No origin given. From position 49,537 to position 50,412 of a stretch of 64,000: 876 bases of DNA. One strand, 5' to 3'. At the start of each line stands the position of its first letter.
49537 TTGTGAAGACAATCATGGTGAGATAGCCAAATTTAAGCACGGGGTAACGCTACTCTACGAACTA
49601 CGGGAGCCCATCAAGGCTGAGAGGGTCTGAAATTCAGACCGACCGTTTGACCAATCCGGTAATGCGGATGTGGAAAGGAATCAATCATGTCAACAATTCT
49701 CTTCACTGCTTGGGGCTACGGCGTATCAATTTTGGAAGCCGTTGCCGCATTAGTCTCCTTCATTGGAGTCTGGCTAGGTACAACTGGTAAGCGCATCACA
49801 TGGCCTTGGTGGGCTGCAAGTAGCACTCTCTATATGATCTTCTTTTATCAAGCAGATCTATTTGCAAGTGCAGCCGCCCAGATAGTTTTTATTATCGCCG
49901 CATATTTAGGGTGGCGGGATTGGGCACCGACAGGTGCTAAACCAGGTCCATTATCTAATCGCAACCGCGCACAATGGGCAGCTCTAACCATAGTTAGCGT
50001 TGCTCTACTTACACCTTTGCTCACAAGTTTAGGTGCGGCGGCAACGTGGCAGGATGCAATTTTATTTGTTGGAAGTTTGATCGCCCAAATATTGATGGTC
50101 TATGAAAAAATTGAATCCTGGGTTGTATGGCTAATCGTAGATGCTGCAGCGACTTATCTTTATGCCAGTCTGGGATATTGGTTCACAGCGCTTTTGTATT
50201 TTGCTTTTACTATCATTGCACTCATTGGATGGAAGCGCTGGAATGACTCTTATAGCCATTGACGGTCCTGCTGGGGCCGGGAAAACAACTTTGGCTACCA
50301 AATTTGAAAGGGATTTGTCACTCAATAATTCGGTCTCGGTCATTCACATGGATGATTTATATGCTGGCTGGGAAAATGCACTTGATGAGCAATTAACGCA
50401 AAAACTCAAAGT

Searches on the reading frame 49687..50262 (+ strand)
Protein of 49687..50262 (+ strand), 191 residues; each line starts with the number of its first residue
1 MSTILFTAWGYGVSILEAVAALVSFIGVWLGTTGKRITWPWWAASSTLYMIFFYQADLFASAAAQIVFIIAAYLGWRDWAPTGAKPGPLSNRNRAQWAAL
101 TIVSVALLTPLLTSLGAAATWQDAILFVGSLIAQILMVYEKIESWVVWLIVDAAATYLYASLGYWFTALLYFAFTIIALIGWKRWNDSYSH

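Call 5: search_protein_families(library=pfam, proteins=[window:49687-50262:+], max_evalue=0.01)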
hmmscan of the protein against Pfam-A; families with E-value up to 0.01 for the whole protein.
window:49687-50262:+ (191 aa): 1 family
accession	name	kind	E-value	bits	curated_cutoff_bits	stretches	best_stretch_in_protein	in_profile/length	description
PF04973.17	NMN_transporter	-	5.4e-37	127.9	27.3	1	14-186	1-174/175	Nicotinamide mononucleotide transporter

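Call 6: search_protein_families(library=ncbifam, proteins=[window:49687-50262:+], max_evalue=0.01)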
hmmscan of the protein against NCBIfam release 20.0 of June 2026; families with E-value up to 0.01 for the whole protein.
window:49687-50262:+ (191 aa): 2 families
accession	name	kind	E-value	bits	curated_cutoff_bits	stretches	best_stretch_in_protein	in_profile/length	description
TIGR01528.1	NMN_trans_PnuC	equivalog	5.7e-21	75.3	42.45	1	14-188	2-184/187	nicotinamide riboside transporter PnuC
NF011926.0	PRK15397.1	subfamily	8.4e-19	68.4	335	2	4-113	13-128/239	nicotinamide riboside transporter PnuC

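Call 7: find_related_loci(query=window:49687-50259:+, collection=genome_contigs, flank=3000)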
Query window:49687-50259:+ (191 aa) in genome_contigs; peptide patterns used: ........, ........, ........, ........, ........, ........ (x = any residue, [..] = any of these).
219 stretches matched a pattern; 129 encode a relative of the query (tblastn E <= 1e-3); the best 80 are kept; 80 distinct loci.
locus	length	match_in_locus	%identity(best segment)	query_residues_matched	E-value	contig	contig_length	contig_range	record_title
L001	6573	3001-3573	94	1-191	3e-114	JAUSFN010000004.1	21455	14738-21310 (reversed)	MAG: Candidatus Planktophila sp. isolate E14_maxbin.319 E14_k141_260907, whole genome shotgun sequence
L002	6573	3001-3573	94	1-191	2e-112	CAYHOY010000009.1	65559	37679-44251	MAG TPA_asm: uncultured Candidatus Planktophila sp. isolate ERP119705_co14_39 genome assembly, contig: NODE_208_length_6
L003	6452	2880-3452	93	1-191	7e-112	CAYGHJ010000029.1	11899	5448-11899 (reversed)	MAG TPA_asm: uncultured Candidatus Planktophila sp. isolate ERP113451_co1_324 genome assembly, contig: NODE_6506_length_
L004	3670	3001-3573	82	1-191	1e-101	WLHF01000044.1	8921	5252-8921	MAG: Actinomycetota bacterium isolate UFOp-RE-4nov15-170 RE-4nov15-170-c44, whole genome shotgun sequence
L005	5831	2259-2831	82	1-191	7e-100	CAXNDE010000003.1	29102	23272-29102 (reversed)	MAG: Candidatus Planktophila sp. isolate TH-11nov19-125 genome assembly, contig: TH-11nov19-C3761, whole genome shotgun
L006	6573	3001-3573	81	1-191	1e-99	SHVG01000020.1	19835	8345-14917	MAG: Candidatus Planktophila sp. isolate Baikal-deep-G30 BACOMB-40M-C971, whole genome shotgun sequence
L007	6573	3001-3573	81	1-191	3e-98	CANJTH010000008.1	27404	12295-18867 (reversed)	MAG: Actinobacteria bacterium isolate RH-26jul17-263 genome assembly, contig: RH-26jul17-C4351, whole genome shotgun seq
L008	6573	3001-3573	80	1-191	9e-97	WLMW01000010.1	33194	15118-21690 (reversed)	MAG: Actinomycetota bacterium isolate UFOp-RH-20apr16-71 RH-20apr16-71-c10, whole genome shotgun sequence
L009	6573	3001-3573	78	1-191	2e-96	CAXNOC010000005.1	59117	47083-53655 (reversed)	MAG: Candidatus Planktophila sp. isolate LH-02apr19-50 genome assembly, contig: LH-02apr19-C783, whole genome shotgun se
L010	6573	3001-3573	79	1-191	2e-95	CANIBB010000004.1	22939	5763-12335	MAG: Actinobacteria bacterium isolate RE-9nov16-410 genome assembly, contig: RE-9nov16-C4272, whole genome shotgun seque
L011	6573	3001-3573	76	1-191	3e-95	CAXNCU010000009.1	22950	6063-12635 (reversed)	MAG: Candidatus Planktophila sp. isolate MiH-22jul19-25 genome assembly, contig: MiH-22jul19-C4152, whole genome shotgun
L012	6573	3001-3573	77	1-191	6e-94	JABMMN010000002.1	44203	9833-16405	MAG: Candidatus Planktophila sp. isolate bin.171 k141_48173, whole genome shotgun sequence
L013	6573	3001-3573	77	1-191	1e-93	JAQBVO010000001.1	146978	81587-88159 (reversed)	MAG: Actinomycetota bacterium isolate casp150-mb.195 NODE_174_length_146978_cov_0.144371, whole genome shotgun sequence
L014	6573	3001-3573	77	1-191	9e-94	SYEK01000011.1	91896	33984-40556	MAG: Actinomycetota bacterium isolate F1-60-MAGs040 F1-60__c177058, whole genome shotgun sequence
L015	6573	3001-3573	77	1-191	5e-93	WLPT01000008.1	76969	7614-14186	MAG: Actinomycetota bacterium isolate UFOp-RH-26jul17-196 RH-26jul17-196-c8, whole genome shotgun sequence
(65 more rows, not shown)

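Call 30: find_homologous_proteins(query=window:49687-50259:+, max_evalue=0.00001)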
Query window:49687-50259:+ (191 aa): 2523 proteins with E <= 0.00001 among 3258 candidates; the best 120 are listed.
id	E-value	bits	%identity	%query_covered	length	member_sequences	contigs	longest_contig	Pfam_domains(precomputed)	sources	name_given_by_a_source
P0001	4.8e-111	387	95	100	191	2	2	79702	PF04973.18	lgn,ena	-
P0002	2.7e-110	385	94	100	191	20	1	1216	PF04973.18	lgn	-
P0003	4.0e-110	384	93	100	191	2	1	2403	PF04973.18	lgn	-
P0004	5.7e-110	384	94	100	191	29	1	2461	PF04973.18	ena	-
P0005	7.6e-110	383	95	100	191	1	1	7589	PF04973.18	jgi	jgi:nicotinamide mononucleotide transporter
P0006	8.9e-109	380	94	100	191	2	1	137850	PF04973.18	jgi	-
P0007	2.7e-107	375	94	100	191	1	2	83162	PF04973.18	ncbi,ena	-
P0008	5.4e-107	374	93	100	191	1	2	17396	PF04973.18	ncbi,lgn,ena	-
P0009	7.1e-107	374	93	100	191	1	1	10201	PF04973.18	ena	-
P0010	7.6e-107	373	93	100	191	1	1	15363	PF04973.18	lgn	-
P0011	1.0e-106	373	93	100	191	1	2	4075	PF04973.18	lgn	-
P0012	1.5e-106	372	93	100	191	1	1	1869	PF04973.18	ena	-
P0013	1.9e-106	372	93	100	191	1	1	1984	PF04973.18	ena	-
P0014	3.3e-106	371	90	100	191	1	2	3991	PF04973.18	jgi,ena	jgi:nicotinamide mononucleotide transporter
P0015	4.1e-106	371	92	100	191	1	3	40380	PF04973.18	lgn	-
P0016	5.5e-106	371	92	100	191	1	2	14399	PF04973.18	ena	-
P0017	6.3e-106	370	88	100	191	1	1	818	PF04973.18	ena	-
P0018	6.3e-106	370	88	100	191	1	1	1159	PF04973.18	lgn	-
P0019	9.0e-106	370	88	100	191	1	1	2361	PF04973.18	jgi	jgi:nicotinamide mononucleotide transporter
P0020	1.1e-105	370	89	100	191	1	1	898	PF04973.18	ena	-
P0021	2.0e-105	369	88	100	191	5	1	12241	PF04973.18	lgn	-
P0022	1.3e-103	363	89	100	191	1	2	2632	PF04973.18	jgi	-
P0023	2.7e-103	362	89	100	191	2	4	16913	PF04973.18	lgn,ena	-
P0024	2.3e-102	359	85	100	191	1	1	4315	PF04973.18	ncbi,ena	-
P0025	5.0e-102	358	87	100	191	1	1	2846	PF04973.18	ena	-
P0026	8.9e-93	328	80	100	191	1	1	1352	PF04973.18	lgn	-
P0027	2.4e-92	326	80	100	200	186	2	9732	PF04973.18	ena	-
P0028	2.0e-91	323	79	100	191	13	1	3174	PF04973.18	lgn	-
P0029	3.7e-91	322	79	100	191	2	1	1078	PF04973.18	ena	-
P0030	8.2e-91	321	78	100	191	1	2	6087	PF04973.18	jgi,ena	-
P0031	2.0e-90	320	78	100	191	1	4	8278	PF04973.18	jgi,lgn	-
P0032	5.0e-90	319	77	100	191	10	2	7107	PF04973.18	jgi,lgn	jgi:nicotinamide mononucleotide transporter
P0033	6.4e-90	318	76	100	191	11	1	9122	PF04973.18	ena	-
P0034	1.8e-89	317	77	100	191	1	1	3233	PF04973.18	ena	-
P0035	1.9e-89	317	81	100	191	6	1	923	PF04973.18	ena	-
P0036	2.1e-89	317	77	100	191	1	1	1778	PF04973.18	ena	-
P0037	2.5e-89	316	89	90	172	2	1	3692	PF04973.18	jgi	jgi:nicotinamide mononucleotide transporter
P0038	3.4e-89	316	77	100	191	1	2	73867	PF04973.18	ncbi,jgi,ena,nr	ncbi:MAG: nicotinamide mononucleotide transporter [Streptomycetaceae bacterium]|jgi:nicotinamide mon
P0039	6.3e-89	315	76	100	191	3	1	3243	PF04973.18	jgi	-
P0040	1.1e-88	314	77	100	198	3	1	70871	PF04973.18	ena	-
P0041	2.8e-88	313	76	100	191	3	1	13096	PF04973.18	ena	-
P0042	3.1e-88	313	80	100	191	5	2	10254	PF04973.18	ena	-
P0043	1.2e-87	311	75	100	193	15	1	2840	PF04973.18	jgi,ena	-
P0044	2.4e-87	310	79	100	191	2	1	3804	PF04973.18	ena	-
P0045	3.3e-87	309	77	100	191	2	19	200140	PF04973.18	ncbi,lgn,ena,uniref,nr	ncbi:unannotated protein [freshwater metagenome]|uniref:Unannotated protein n=1 Tax=freshwater metag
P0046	5.6e-86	305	74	100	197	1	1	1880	PF04973.18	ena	-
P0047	6.9e-86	305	75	100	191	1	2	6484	PF04973.18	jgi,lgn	-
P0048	7.2e-86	305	74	100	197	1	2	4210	PF04973.18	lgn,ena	-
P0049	8.5e-86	305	74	100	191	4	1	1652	PF04973.18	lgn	-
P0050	8.7e-86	305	76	100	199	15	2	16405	PF04973.18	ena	-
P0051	9.7e-86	305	74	100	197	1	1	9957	PF04973.18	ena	-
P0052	1.4e-85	304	74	100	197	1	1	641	PF04973.18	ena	-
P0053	2.3e-85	303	74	100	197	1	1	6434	PF04973.18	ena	-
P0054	2.8e-85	303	74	100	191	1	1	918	PF04973.18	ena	-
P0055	4.8e-85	302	75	97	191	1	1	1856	PF04973.18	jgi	jgi:nicotinamide mononucleotide transporter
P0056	7.3e-85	302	76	100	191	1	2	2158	PF04973.18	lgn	-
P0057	7.3e-85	302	76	100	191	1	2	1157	PF04973.18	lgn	-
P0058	8.4e-85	301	76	100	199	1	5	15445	PF04973.18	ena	-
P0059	8.4e-85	301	76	100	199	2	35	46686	PF04973.18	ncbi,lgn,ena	-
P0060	9.9e-85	301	76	100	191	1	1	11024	PF04973.18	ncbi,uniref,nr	ncbi:MAG: nicotinamide mononucleotide transporter [Actinobacteria bacterium]|uniref:Unannotated prot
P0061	9.9e-85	301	75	97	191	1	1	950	PF04973.18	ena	-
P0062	1.1e-84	301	73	100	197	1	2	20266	PF04973.18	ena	-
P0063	2.5e-84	300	76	100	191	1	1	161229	PF04973.18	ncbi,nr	ncbi:MAG: nicotinamide riboside transporter PnuC [Actinobacteria bacterium]|nr:nicotinamide riboside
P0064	2.9e-84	300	73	100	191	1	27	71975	PF04973.18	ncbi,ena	-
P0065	3.4e-84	300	75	100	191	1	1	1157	PF04973.18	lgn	-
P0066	3.7e-84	299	73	100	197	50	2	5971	PF04973.18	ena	-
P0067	6.3e-84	299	75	97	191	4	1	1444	PF04973.18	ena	-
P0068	7.6e-84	298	71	100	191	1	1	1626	PF04973.18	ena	-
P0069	8.2e-84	298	72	100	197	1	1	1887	PF04973.18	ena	-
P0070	1.0e-83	298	71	100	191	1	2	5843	PF04973.18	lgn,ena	-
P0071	1.1e-83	298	73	100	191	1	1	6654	PF04973.18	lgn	-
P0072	1.7e-83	297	71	100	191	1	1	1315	PF04973.18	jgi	jgi:nicotinamide mononucleotide transporter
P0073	1.7e-83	297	74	97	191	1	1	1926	PF04973.18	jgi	-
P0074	1.8e-83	297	73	100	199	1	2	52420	PF04973.18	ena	-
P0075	2.0e-83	297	74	97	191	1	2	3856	PF04973.18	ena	-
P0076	2.0e-83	297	75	97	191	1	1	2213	PF04973.18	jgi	jgi:nicotinamide mononucleotide transporter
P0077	2.0e-83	297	72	100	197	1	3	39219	PF04973.18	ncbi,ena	-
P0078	2.5e-83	297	74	97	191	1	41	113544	PF04973.18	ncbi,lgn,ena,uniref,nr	ncbi:MAG: nicotinamide mononucleotide transporter [Actinobacteria bacterium]|uniref:Unannotated prot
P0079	2.6e-83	297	70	100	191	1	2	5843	PF04973.18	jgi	jgi:nicotinamide mononucleotide transporter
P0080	3.0e-83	296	72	100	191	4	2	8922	PF04973.18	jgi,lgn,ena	-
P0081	3.0e-83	296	74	97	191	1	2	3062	PF04973.18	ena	-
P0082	3.3e-83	296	75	97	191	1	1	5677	PF04973.18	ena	-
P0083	3.4e-83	296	75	97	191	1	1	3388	PF04973.18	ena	-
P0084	4.6e-83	296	72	100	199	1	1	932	PF04973.18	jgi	jgi:nicotinamide mononucleotide transporter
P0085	4.6e-83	296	71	100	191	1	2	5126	PF04973.18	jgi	jgi:nicotinamide mononucleotide transporter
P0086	5.4e-83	296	72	100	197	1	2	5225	PF04973.18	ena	-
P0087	5.5e-83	296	72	100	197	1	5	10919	PF04973.18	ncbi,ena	-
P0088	5.6e-83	296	71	100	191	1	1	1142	PF04973.18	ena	-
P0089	5.7e-83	296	74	97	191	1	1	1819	PF04973.18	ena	-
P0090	6.3e-83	295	73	100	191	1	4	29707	PF04973.18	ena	-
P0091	6.4e-83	295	72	100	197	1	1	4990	PF04973.18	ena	-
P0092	6.4e-83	295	71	100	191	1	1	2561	PF04973.18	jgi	jgi:nicotinamide mononucleotide transporter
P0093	7.7e-83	295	72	100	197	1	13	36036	PF04973.18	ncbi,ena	-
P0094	7.9e-83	295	74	97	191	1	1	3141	PF04973.18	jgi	-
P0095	9.1e-83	295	72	100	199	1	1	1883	PF04973.18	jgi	-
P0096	9.5e-83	295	71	100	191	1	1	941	PF04973.18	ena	-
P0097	9.8e-83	295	70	100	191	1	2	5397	PF04973.18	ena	-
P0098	1.0e-82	295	74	97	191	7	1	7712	PF04973.18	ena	-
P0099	1.0e-82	295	71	100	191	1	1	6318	PF04973.18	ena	-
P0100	1.2e-82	294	74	97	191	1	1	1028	PF04973.18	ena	-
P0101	1.3e-82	294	73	97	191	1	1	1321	PF04973.18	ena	-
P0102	1.6e-82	294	72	100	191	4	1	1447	PF04973.18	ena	-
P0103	1.9e-82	294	74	97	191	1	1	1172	PF04973.18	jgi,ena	jgi:nicotinamide mononucleotide transporter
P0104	2.5e-82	293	72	100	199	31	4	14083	PF04973.18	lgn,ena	-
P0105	2.6e-82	293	71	100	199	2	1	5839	PF04973.18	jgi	jgi:nicotinamide mononucleotide transporter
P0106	2.7e-82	293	75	97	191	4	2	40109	PF04973.18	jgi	jgi:nicotinamide mononucleotide transporter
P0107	2.8e-82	293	70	100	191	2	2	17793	PF04973.18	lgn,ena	-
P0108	2.9e-82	293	72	100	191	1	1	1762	PF04973.18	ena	-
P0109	3.1e-82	293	70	100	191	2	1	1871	PF04973.18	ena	-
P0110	3.5e-82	293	71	100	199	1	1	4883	PF04973.18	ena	-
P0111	3.6e-82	293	71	100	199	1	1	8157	PF04973.18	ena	-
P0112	3.7e-82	293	71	100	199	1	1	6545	PF04973.18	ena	-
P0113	4.0e-82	293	74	97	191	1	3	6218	PF04973.18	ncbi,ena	-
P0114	4.1e-82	293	72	100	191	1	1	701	PF04973.18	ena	-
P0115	4.2e-82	293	71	100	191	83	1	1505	PF04973.18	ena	-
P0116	4.5e-82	293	73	100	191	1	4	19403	PF04973.18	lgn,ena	-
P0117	4.6e-82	293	75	97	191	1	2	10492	PF04973.18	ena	-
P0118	4.6e-82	293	70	100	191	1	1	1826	PF04973.18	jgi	-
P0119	4.8e-82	292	70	100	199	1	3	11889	PF04973.18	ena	-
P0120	5.0e-82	292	72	100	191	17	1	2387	PF04973.18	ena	-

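Call 44: search_protein_representatives(protein=window:49687-50259:+)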
Query: 191 residues. Proteins with E-value up to 0.001 (for the whole library): 2041; up to 1e-10: 381; up to 1e-30: 5. The best 150 are listed.
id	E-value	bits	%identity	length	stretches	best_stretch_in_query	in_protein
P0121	1.1e-43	165.6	48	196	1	4-186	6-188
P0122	1.6e-39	152.0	45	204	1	2-185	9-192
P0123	6.1e-35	137.1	67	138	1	1-109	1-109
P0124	2.5e-32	128.6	41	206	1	3-186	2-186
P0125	2.4e-31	125.3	61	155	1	4-115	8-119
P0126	2.0e-29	119.1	56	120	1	82-187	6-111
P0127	6.3e-29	117.5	48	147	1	4-147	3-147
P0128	3.0e-27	112.0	54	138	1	2-113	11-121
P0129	1.5e-26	109.7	73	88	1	1-73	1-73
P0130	1.2e-25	106.8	78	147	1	1-72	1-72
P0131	7.0e-25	104.3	82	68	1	1-66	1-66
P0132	1.2e-24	103.5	54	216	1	2-123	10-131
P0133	4.6e-24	101.6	58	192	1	4-95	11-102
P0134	1.6e-23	99.8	51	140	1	1-120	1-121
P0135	3.1e-22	95.6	60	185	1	105-186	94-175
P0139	5.4e-20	88.3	37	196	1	12-188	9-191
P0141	3.6e-19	85.6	39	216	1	2-186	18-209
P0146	1.1e-18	84.0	34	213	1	3-187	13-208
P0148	1.3e-18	83.8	39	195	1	16-187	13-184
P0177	3.1e-16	76.0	42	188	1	14-186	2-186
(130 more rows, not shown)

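Call 45: list_cluster_members(proteins=[P0121, P0122, P0124, P0139, P0141, P0148])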
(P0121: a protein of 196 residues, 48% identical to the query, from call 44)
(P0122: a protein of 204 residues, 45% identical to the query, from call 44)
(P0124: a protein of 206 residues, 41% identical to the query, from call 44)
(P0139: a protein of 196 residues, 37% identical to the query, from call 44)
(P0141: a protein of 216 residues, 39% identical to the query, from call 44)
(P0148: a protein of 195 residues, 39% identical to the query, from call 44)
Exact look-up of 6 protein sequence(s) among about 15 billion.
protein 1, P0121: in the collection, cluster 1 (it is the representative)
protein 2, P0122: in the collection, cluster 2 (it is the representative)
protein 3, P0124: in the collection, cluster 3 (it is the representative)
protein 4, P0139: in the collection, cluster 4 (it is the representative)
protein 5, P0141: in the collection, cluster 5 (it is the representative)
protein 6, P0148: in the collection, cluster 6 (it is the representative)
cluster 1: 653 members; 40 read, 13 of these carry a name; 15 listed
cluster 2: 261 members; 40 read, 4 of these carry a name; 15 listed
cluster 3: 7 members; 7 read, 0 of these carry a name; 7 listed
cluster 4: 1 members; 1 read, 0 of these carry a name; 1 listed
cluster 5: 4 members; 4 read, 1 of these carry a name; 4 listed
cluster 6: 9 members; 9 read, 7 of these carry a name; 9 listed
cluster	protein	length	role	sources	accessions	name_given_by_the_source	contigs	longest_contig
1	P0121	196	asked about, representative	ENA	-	-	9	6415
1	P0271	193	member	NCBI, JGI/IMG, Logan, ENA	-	nicotinamide mononucleotide transporter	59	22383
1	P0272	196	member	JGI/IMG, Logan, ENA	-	nicotinamide mononucleotide transporter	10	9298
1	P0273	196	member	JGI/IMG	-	nicotinamide mononucleotide transporter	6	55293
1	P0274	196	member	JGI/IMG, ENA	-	nicotinamide mononucleotide transporter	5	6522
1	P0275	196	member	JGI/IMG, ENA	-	nicotinamide mononucleotide transporter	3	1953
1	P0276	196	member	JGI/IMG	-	nicotinamide mononucleotide transporter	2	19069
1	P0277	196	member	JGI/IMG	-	nicotinamide mononucleotide transporter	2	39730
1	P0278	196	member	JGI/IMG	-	nicotinamide mononucleotide transporter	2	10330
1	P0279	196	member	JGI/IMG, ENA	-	nicotinamide mononucleotide transporter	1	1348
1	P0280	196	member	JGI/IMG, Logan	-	nicotinamide mononucleotide transporter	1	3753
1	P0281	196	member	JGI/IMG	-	nicotinamide mononucleotide transporter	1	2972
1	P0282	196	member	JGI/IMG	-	nicotinamide mononucleotide transporter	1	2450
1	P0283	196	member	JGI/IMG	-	nicotinamide mononucleotide transporter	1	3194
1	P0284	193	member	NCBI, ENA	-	-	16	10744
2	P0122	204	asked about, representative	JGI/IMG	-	-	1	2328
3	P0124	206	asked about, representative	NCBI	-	-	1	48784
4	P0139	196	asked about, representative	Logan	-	-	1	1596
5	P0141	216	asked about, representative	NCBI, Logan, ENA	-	-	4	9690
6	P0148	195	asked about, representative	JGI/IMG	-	nicotinamide mononucleotide transporter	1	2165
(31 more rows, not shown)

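Call 46: find_encoding_contigs(protein=P0124, flank=2500, max_places=4)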
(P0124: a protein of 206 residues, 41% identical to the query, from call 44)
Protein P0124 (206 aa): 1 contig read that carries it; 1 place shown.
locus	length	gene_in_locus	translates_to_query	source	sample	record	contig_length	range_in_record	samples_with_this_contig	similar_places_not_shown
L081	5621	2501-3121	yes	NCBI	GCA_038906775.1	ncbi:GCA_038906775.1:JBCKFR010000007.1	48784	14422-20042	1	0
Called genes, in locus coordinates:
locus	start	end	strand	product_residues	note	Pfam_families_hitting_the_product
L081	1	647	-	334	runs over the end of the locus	PF02628:COX15-CtaA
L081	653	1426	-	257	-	PF01061:ABC2_membrane, PF12698:ABC2_membrane_3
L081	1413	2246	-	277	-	PF00005:ABC_tran, PF02463:SMC_N (faint), PF13304:AAA_21 (weak)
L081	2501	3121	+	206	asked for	PF04973:NMN_transporter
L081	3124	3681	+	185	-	PF13521:AAA_28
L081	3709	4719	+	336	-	PF00561:Abhydrolase_1, PF12146:Hydrolase_4, PF12697:Abhydrolase_6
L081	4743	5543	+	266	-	PF01978:TrmB (weak), PF12840:HTH_20, PF13412:HTH_24 (faint), PF01022:HTH_5 (weak)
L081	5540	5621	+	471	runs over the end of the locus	PF19295:SufBD_N, PF01458:SUFBD_core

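Call 49: find_encoding_contigs(protein=P0141, flank=2500, max_places=3)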
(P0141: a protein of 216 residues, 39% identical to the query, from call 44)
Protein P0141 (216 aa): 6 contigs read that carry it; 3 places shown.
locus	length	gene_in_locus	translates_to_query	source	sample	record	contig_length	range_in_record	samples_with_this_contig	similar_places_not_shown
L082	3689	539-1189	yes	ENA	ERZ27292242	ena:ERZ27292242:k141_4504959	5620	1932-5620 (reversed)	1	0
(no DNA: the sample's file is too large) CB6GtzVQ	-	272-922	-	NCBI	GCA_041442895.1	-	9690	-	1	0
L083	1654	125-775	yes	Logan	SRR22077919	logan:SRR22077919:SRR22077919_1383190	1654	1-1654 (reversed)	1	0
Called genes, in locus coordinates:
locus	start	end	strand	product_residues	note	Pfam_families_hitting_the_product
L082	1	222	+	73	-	?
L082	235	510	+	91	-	PF04977:DivIC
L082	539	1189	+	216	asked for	PF04973:NMN_transporter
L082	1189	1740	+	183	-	PF13521:AAA_28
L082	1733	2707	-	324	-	PF01430:HSP33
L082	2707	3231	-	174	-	PF25087:GMPPB_C (faint), PF25084:LbH_EIF2B (faint), PF00132:Hexapep, PF14602:Hexapep_2 (weak)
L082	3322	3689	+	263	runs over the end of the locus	PF04305:DUF455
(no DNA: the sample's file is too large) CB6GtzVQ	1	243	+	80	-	?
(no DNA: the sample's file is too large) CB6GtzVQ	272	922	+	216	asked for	PF04973:NMN_transporter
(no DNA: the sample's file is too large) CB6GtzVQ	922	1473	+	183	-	PF13521:AAA_28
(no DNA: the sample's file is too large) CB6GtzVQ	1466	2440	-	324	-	PF01430:HSP33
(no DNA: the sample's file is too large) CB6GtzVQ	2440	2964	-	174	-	PF25087:GMPPB_C (faint), PF25084:LbH_EIF2B (faint), PF00132:Hexapep, PF14602:Hexapep_2 (weak)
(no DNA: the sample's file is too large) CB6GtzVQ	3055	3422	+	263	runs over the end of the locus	PF04305:DUF455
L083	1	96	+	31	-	?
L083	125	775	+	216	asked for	PF04973:NMN_transporter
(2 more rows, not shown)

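Call 50: find_encoding_contigs(protein=P0121, flank=2500, max_places=3)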
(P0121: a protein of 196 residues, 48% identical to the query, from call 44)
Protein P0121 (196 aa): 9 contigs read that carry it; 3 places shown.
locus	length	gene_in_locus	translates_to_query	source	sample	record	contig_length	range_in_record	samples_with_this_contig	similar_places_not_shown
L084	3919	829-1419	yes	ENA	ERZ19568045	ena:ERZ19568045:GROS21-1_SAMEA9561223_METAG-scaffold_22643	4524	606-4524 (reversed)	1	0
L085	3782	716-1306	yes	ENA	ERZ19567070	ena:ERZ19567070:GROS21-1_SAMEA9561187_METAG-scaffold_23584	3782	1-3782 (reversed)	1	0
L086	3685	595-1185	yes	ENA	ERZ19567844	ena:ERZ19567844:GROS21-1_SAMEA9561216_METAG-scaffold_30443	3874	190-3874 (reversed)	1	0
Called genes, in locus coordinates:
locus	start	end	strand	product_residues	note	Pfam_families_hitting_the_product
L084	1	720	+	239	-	?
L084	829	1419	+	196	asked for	PF04973:NMN_transporter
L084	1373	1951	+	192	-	-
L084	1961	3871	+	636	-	PF00069:Pkinase, PF03109:ABC1 (faint), PF07714:PK_Tyr_Ser-Thr, PF03793:PASTA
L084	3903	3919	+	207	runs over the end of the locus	?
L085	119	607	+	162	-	PF00494:SQS_PSY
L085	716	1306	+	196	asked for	PF04973:NMN_transporter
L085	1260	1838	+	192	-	-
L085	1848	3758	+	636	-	PF00069:Pkinase, PF03109:ABC1 (faint), PF07714:PK_Tyr_Ser-Thr, PF03793:PASTA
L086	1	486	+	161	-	?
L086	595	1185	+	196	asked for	PF04973:NMN_transporter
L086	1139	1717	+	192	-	-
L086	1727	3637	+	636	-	PF00069:Pkinase, PF03109:ABC1 (faint), PF07714:PK_Tyr_Ser-Thr, PF03793:PASTA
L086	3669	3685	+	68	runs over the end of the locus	?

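Call 51: find_encoding_contigs(protein=P0122, flank=2500, max_places=3)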
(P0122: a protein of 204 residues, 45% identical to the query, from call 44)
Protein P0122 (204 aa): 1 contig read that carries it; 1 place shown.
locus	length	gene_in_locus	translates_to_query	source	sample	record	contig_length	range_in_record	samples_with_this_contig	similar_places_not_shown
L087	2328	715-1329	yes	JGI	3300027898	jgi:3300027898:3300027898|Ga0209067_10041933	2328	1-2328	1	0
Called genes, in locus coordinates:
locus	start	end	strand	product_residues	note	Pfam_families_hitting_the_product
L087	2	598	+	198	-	?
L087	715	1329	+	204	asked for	PF04973:NMN_transporter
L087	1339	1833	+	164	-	-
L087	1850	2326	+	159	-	?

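Call 54: find_encoding_contigs(protein=P0148, flank=1500, max_places=2)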
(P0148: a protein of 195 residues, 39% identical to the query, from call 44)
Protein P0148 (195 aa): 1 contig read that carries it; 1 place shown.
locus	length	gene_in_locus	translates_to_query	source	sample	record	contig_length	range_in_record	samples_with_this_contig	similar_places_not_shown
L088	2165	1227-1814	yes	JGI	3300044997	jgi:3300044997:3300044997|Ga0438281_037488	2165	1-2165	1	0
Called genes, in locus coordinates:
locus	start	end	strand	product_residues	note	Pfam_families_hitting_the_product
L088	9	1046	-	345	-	PF01594:AI-2E_transport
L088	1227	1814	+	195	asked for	PF04973:NMN_transporter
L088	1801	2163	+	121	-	?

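Call 55: find_encoding_contigs(protein=P0177, flank=1500, max_places=2)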
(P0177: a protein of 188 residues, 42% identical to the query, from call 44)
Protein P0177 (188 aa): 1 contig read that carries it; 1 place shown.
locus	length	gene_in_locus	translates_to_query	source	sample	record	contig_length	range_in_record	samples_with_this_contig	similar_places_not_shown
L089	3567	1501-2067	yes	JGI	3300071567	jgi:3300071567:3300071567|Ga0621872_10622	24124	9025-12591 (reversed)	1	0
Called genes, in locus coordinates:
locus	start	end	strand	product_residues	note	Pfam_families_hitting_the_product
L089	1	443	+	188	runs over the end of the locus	PF03952:Enolase_N, PF00113:Enolase_C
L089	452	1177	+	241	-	PF00113:Enolase_C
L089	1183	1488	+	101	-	PF04977:DivIC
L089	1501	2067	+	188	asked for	PF04973:NMN_transporter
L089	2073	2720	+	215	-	PF13521:AAA_28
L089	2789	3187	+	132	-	PF00903:Glyoxalase, PF18029:Glyoxalase_6 (faint)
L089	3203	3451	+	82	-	PF06906:DUF1272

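Call 56: find_encoding_contigs(protein=P0146, flank=1500, max_places=2)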
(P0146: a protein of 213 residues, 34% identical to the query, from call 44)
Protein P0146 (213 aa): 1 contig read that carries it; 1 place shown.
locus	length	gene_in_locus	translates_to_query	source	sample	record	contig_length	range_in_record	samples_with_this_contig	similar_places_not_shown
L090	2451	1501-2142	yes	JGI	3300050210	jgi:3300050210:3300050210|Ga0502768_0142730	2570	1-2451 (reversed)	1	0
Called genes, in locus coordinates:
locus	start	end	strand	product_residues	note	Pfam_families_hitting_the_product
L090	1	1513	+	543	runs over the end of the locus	?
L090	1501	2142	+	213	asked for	PF04973:NMN_transporter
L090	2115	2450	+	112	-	?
